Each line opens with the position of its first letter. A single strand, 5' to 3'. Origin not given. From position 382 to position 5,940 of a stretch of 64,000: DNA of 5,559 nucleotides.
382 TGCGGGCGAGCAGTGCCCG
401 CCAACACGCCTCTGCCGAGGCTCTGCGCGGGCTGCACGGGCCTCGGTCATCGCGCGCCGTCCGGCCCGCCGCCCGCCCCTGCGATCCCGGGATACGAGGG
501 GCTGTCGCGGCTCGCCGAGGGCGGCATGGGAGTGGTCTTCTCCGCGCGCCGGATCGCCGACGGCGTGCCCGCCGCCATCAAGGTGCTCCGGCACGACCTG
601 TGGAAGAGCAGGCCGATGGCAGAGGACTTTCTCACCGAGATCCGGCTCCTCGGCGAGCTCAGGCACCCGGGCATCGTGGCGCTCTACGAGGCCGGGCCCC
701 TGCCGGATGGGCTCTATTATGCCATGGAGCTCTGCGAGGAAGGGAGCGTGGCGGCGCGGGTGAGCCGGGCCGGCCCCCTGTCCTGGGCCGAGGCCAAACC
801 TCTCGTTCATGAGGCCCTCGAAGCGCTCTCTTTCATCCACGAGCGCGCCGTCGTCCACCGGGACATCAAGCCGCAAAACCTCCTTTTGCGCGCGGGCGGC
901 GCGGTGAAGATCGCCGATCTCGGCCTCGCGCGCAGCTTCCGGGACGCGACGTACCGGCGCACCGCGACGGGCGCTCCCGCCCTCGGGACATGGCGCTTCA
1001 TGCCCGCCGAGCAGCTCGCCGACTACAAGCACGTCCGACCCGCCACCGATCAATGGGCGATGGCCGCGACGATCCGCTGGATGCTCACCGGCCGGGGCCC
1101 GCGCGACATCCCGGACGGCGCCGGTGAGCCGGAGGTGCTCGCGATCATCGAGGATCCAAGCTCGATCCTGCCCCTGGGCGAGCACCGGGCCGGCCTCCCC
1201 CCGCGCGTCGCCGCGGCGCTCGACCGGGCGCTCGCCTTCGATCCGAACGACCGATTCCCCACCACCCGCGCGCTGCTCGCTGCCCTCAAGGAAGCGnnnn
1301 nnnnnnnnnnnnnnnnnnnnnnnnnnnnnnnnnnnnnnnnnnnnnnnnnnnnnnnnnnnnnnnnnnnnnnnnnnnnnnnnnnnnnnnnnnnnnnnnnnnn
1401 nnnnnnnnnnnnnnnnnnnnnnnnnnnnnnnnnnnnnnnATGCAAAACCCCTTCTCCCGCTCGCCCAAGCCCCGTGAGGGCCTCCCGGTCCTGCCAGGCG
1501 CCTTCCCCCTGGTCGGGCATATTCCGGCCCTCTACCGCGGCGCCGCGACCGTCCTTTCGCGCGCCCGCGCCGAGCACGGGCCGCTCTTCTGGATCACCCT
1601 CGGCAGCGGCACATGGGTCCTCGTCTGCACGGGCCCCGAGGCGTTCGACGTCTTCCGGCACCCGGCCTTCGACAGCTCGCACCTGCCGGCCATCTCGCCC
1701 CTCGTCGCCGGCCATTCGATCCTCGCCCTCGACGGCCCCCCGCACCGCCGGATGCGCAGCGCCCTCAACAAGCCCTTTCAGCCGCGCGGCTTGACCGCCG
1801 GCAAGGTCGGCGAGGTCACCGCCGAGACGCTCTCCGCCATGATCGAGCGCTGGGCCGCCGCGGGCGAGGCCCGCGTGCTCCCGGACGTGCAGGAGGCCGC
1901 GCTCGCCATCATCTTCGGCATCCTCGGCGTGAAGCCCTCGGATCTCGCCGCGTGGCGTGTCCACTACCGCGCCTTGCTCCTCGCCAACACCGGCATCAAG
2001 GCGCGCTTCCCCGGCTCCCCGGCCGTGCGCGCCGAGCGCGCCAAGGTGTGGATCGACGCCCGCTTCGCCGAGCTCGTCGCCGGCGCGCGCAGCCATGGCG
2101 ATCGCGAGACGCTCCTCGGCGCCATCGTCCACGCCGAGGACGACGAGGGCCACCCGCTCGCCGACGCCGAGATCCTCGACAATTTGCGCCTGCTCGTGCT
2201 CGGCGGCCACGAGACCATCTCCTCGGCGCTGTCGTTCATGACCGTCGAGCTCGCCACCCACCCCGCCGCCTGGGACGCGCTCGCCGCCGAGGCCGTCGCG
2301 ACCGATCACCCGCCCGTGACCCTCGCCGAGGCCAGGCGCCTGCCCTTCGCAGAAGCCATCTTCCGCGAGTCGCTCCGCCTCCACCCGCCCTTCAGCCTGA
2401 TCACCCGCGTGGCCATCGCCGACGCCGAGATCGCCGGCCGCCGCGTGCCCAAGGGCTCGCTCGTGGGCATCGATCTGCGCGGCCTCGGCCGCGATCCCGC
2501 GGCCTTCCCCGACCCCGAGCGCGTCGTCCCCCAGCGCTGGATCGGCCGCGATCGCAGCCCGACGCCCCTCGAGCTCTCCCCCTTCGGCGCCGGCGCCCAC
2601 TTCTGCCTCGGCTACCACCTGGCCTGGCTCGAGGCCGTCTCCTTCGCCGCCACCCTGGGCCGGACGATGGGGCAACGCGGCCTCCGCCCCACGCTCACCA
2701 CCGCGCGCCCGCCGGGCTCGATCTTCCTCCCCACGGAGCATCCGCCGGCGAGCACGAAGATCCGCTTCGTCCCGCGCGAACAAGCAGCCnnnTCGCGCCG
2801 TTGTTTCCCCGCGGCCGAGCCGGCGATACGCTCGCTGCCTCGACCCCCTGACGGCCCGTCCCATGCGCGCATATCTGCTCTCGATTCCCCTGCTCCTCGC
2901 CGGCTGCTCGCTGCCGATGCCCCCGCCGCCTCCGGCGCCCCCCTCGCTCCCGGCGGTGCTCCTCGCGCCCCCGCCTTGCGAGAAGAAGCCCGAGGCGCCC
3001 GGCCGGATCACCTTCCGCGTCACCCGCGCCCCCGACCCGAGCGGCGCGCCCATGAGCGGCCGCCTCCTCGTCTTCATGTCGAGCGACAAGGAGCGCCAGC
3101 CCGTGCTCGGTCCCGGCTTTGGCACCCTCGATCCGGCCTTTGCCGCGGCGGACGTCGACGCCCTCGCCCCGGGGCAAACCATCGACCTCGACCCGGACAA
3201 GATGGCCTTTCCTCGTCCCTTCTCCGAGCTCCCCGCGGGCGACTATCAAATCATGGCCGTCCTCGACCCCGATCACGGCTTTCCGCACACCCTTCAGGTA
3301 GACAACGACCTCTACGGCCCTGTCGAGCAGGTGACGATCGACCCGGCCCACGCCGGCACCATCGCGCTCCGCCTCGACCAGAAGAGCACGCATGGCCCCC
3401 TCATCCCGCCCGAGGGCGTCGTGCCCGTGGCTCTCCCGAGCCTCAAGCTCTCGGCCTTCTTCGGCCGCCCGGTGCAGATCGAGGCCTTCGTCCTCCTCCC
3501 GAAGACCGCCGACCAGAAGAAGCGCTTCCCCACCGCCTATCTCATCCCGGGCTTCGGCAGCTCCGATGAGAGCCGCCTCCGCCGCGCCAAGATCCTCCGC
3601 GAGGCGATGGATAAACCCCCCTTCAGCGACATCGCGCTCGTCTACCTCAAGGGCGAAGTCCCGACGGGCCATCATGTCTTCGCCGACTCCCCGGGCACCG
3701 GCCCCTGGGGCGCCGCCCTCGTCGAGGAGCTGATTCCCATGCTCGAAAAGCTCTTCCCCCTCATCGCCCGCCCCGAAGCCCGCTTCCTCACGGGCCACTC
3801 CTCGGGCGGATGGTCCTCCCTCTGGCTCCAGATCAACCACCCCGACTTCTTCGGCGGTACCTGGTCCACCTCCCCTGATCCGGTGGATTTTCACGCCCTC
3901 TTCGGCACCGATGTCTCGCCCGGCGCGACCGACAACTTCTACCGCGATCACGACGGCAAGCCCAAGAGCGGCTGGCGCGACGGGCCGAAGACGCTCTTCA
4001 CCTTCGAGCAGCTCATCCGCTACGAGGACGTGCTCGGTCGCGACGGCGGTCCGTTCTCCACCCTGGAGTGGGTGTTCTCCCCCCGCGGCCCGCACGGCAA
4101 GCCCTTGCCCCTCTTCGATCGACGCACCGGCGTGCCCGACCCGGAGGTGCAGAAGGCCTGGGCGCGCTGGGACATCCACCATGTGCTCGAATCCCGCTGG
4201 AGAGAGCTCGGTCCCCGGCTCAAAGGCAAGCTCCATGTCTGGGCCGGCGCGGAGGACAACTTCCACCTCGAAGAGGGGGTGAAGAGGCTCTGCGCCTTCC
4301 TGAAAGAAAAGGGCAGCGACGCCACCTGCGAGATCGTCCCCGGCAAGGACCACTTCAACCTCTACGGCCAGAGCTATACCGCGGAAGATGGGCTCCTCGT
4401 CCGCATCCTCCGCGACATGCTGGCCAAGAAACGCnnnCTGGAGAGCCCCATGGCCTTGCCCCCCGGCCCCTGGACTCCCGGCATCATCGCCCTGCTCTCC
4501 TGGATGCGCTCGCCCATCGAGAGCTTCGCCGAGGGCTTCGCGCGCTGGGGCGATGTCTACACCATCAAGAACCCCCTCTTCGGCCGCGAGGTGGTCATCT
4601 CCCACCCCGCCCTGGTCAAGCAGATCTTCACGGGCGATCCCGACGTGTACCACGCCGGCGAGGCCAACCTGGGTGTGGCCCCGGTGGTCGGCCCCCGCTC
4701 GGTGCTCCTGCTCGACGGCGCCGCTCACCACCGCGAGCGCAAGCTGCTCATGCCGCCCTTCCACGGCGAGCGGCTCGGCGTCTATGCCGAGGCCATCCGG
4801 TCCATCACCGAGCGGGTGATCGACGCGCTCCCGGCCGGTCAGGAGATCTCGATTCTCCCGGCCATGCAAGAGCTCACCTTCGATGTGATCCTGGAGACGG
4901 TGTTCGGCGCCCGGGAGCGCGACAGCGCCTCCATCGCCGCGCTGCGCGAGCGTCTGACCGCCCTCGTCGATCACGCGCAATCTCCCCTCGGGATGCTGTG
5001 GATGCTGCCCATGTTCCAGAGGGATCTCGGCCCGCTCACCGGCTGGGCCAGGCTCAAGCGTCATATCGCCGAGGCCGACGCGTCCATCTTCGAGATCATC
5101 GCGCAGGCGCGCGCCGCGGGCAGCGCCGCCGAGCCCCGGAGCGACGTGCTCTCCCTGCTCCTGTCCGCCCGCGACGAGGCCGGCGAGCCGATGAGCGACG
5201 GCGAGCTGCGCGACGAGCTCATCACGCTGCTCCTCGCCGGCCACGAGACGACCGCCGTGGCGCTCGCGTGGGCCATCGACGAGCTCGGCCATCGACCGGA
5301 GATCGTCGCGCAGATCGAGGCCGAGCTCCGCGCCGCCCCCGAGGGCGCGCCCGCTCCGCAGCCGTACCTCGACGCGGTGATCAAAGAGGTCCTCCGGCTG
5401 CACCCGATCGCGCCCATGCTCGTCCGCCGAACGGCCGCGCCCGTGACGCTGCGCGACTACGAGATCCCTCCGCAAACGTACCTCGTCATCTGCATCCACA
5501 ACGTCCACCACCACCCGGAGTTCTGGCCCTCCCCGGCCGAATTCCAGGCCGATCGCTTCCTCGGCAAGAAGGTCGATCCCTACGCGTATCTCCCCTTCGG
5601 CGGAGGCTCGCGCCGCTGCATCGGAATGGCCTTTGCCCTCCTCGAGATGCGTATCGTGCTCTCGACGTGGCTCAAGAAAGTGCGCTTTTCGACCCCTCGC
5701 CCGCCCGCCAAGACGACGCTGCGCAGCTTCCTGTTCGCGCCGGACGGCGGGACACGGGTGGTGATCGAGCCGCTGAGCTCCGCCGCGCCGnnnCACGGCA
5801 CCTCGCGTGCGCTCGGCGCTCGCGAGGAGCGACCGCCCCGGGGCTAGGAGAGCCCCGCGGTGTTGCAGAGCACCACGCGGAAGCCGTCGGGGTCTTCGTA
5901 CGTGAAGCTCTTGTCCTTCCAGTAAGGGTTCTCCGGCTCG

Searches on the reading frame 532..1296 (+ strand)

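Call 17: search_protein_families(library=pfam, proteins=[window:532-1296:+], max_evalue=0.001)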
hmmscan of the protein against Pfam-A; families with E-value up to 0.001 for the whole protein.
window:532-1296:+ (255 aa): 2 families
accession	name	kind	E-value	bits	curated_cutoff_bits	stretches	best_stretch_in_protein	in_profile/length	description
PF00069.31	Pkinase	-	2.8e-36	125.7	31.7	1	2-242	15-252/263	Protein kinase domain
PF07714.23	PK_Tyr_Ser-Thr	-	8.5e-24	84.7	23.1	1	11-241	28-248/258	Protein tyrosine and serine/threonine kinase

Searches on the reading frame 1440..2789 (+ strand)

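Call 17: search_protein_families(library=pfam, proteins=[window:1440-2789:+], max_evalue=0.001)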
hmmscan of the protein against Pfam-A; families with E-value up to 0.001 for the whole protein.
window:1440-2789:+ (450 aa): 1 family
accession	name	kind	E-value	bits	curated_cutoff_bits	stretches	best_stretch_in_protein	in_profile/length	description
PF00067.27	p450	-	3.4e-47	161.7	22.8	2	223-402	239-424/462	Cytochrome P450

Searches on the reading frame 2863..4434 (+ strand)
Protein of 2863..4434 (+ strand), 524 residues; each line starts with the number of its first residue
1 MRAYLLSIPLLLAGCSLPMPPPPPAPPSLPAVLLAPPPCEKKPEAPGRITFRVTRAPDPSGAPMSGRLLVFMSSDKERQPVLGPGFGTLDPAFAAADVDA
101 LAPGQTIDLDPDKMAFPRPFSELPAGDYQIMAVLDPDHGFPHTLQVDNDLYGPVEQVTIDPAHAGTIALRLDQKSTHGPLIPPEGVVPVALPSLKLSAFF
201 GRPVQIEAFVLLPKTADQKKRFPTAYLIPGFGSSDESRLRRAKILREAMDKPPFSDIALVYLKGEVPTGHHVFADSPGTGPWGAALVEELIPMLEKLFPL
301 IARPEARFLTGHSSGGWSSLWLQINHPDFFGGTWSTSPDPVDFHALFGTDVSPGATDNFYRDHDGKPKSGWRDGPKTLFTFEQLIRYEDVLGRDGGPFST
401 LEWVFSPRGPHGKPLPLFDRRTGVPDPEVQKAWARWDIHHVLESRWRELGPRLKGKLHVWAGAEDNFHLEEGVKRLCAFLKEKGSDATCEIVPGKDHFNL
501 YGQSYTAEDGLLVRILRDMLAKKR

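Call 17: search_protein_families(library=pfam, proteins=[window:2863-4434:+], max_evalue=0.001)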
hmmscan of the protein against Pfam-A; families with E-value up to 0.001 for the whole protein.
window:2863-4434:+ (524 aa): 1 family
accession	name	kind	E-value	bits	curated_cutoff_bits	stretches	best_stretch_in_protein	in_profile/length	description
PF00756.26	Esterase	-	1.4e-09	38.5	22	1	206-347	8-157/251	Putative esterase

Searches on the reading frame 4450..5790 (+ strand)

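Call 17: search_protein_families(library=pfam, proteins=[window:4450-5790:+], max_evalue=0.001)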
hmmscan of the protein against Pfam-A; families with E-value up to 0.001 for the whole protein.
window:4450-5790:+ (447 aa): 1 family
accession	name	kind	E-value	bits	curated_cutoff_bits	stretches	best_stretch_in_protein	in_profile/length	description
PF00067.27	p450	-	7.1e-70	236.5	22.8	1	4-422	1-444/462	Cytochrome P450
